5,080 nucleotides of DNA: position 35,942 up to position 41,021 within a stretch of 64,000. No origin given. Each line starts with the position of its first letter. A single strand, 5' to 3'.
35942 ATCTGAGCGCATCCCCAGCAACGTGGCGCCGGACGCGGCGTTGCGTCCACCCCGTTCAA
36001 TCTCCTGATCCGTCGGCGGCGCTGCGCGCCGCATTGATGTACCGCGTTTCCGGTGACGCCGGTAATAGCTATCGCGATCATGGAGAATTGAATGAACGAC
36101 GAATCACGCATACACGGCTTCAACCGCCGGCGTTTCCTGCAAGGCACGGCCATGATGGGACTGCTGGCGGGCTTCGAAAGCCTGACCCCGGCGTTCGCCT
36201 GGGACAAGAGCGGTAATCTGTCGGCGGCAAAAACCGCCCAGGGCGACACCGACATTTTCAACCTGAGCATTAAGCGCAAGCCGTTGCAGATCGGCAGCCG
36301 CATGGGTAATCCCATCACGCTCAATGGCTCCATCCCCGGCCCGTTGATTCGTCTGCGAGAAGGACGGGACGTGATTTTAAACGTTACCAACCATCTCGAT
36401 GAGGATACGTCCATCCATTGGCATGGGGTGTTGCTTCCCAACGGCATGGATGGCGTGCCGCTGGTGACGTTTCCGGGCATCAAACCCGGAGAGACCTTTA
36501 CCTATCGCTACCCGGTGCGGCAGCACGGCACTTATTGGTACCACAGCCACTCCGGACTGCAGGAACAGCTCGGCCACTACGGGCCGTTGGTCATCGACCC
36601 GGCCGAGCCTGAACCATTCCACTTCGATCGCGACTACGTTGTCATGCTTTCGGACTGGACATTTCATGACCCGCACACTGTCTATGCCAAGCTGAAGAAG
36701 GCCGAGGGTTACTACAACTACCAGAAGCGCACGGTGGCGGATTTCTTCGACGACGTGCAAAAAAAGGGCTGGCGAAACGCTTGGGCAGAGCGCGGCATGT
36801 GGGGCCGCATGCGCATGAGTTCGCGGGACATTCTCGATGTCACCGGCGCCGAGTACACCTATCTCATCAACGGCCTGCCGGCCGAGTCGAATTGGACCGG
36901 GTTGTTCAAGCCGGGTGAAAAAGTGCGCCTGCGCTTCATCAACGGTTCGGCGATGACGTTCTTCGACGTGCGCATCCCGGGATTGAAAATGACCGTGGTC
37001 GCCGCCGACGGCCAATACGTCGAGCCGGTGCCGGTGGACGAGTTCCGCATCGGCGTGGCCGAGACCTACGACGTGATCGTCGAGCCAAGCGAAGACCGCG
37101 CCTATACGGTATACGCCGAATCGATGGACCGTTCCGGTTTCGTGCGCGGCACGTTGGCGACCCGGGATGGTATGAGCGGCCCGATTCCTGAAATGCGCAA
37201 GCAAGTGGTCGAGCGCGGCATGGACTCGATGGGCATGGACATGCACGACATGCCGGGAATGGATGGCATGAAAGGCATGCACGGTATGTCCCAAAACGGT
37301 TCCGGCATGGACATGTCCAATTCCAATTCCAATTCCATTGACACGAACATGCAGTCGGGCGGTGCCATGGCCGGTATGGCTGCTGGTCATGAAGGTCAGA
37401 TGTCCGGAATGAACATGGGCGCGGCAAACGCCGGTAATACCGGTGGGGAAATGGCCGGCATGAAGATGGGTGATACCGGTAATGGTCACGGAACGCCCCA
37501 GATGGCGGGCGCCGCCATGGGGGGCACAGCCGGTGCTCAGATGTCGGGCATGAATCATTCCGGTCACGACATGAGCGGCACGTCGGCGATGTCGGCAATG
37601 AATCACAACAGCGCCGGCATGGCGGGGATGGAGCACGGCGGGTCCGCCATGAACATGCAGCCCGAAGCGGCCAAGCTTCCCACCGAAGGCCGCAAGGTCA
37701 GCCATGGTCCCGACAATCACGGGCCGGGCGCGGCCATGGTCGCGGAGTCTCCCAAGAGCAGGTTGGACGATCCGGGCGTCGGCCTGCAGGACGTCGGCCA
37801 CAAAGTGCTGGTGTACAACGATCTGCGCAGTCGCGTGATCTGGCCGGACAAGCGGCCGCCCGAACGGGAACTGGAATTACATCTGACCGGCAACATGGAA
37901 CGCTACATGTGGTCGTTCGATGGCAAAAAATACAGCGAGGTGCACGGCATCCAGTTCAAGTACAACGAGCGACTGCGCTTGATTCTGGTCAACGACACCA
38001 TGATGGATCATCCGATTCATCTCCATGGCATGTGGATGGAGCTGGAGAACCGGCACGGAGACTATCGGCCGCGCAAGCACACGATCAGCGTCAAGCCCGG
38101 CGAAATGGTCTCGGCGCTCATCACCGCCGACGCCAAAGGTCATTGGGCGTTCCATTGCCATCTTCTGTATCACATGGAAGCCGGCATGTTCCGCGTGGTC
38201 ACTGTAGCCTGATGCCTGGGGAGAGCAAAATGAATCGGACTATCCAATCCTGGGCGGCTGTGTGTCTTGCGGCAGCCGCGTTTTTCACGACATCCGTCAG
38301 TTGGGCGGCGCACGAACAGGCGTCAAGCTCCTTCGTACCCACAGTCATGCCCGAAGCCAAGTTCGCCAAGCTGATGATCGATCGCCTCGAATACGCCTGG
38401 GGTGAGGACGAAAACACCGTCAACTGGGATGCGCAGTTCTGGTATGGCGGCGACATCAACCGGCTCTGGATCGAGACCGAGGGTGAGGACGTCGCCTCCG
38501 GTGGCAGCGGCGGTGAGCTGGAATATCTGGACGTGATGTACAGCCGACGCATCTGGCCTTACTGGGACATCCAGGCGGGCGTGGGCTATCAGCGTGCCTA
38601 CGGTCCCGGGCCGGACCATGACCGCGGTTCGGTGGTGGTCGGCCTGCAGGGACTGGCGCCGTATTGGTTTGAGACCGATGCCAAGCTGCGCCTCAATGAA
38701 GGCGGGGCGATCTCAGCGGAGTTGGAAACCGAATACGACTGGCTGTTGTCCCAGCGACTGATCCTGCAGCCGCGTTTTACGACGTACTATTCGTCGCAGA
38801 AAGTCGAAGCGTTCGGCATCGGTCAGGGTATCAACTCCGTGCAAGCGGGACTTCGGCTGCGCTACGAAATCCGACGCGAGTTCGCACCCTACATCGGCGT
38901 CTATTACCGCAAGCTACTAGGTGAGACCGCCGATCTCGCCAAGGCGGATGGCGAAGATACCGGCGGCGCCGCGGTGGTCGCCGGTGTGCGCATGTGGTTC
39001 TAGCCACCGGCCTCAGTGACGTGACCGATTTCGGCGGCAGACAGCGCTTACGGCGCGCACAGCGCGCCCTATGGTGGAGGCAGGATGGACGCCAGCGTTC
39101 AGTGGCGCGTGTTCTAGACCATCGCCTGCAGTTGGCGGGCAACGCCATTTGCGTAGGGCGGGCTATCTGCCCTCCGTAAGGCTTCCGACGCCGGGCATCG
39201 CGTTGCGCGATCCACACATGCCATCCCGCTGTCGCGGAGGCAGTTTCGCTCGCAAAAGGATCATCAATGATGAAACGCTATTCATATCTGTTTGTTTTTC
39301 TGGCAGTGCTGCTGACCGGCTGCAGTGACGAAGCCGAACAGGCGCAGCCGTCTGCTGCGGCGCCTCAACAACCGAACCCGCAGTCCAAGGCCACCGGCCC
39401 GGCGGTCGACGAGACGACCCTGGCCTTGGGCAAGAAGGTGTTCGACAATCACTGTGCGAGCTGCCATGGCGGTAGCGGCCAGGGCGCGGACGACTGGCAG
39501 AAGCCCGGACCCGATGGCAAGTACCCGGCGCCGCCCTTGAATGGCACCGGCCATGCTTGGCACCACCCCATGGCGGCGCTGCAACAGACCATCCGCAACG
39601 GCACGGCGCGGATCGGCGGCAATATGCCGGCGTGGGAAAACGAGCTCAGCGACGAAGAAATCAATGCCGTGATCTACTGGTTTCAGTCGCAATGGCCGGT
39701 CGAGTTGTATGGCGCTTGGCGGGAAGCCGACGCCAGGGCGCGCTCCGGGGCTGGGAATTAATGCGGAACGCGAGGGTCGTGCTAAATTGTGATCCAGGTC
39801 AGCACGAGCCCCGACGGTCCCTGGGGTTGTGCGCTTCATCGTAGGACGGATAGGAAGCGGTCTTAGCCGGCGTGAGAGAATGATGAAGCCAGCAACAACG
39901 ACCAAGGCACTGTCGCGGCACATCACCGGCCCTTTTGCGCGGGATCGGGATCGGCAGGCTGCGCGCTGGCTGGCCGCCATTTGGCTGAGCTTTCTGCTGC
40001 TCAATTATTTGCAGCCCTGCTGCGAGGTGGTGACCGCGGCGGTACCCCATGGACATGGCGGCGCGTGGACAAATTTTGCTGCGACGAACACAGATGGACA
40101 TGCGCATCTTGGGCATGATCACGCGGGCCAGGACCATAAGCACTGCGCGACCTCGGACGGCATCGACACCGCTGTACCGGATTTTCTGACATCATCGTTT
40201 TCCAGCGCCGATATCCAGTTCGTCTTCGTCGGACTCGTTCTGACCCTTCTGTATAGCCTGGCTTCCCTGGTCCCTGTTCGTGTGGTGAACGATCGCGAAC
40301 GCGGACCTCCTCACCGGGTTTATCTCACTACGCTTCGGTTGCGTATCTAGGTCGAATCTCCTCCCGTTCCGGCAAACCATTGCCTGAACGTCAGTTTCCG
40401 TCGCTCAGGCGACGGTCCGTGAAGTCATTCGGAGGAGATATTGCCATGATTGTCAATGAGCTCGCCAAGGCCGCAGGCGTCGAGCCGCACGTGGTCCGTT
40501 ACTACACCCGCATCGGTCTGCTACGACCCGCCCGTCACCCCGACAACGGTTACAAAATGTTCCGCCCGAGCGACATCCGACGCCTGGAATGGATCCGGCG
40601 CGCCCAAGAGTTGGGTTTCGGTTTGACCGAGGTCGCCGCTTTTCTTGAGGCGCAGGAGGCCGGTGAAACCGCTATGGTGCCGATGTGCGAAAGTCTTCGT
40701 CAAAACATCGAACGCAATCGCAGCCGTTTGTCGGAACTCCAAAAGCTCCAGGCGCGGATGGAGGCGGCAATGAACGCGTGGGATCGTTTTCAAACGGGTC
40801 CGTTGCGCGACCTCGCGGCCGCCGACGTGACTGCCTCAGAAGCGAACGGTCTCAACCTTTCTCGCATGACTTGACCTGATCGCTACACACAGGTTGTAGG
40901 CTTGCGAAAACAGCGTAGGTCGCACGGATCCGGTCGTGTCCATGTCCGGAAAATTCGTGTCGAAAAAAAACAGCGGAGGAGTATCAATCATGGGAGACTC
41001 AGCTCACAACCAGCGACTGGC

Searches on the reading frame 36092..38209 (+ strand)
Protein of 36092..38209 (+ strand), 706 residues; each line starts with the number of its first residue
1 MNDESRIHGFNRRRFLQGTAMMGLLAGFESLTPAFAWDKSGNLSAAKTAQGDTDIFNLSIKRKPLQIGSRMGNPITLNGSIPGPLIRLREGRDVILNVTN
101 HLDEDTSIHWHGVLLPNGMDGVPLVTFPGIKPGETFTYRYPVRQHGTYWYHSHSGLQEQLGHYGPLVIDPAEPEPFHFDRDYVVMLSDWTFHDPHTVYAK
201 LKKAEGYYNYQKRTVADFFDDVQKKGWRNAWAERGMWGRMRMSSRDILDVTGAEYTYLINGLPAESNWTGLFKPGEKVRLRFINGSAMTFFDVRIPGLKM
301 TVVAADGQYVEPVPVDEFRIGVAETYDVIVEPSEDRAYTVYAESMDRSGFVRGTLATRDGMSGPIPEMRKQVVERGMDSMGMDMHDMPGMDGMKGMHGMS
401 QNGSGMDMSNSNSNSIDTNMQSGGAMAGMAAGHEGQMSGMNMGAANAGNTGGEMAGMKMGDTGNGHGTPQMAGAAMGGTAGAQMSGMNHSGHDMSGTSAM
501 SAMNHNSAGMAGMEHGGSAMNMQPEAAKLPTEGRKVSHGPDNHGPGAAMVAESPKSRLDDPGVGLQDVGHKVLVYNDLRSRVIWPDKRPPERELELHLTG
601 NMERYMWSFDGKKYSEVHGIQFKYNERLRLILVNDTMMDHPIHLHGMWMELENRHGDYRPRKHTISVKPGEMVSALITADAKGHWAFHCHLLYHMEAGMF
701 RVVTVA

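Call 15: search_protein_families(library=pfam, proteins=[window:36092-38209:+], max_evalue=0.001)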
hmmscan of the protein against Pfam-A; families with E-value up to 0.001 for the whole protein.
window:36092-38209:+ (706 aa): 3 families
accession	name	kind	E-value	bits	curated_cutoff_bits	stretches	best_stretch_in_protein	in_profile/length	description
PF07732.21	Cu-oxidase_3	-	7.5e-42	142.6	21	1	72-171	15-117/119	Multicopper oxidase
PF07731.20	Cu-oxidase_2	-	9.7e-32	110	20.4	1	588-705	2-133/137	Multicopper oxidase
PF00394.28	Cu-oxidase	-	7.8e-30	104.5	21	1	181-343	2-134/157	Multicopper oxidase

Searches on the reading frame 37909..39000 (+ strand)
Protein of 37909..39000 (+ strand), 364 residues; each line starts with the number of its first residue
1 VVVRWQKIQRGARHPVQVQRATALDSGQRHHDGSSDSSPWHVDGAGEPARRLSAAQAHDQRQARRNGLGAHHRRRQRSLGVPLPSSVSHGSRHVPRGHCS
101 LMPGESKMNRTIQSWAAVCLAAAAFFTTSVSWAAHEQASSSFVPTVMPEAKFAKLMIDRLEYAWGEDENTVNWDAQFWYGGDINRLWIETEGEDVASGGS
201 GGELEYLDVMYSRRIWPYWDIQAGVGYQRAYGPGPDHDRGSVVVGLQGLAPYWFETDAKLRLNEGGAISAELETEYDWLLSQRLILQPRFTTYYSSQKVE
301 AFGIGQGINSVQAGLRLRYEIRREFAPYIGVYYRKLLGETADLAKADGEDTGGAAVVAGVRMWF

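Call 15: search_protein_families(library=pfam, proteins=[window:37909-39000:+], max_evalue=0.001)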
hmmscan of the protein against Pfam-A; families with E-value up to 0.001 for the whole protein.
window:37909-39000:+ (364 aa): 1 family
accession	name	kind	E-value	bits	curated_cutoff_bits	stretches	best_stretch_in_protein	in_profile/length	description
PF05275.17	CopB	-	6.5e-77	258.2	27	1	152-364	2-208/208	Copper resistance protein B precursor (CopB)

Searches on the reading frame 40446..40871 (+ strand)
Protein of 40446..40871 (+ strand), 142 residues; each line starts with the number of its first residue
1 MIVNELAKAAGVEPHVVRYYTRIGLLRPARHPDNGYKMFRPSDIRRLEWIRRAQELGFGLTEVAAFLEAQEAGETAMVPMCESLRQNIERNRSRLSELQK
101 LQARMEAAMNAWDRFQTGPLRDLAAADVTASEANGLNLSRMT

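Call 63: search_protein_families(library=pfam, proteins=[window:40446-40871:+], max_evalue=0.1)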
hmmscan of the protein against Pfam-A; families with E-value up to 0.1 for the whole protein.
window:40446-40871:+ (142 aa): 6 families
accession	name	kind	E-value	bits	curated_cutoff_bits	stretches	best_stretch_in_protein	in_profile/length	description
PF13411.12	MerR_1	-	3.4e-17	62.7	21.6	1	3-69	3-68/69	MerR HTH family regulatory protein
PF00376.29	MerR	-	2.6e-09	37.2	28.2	1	5-36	4-35/38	MerR family regulatory protein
PF09278.17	MerR-DNA-bind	-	4.7e-08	34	25.4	1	44-107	1-64/65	MerR, DNA binding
PF05227.19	CHASE3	-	0.018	15.4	28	1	57-113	31-87/138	CHASE3 domain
PF12728.13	HTH_17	-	0.03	15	27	0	3-46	4-45/51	Helix-turn-helix domain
PF20607.3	DUF6800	-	0.1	13.3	25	0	87-111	5-28/43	Family of unknown function (DUF6800)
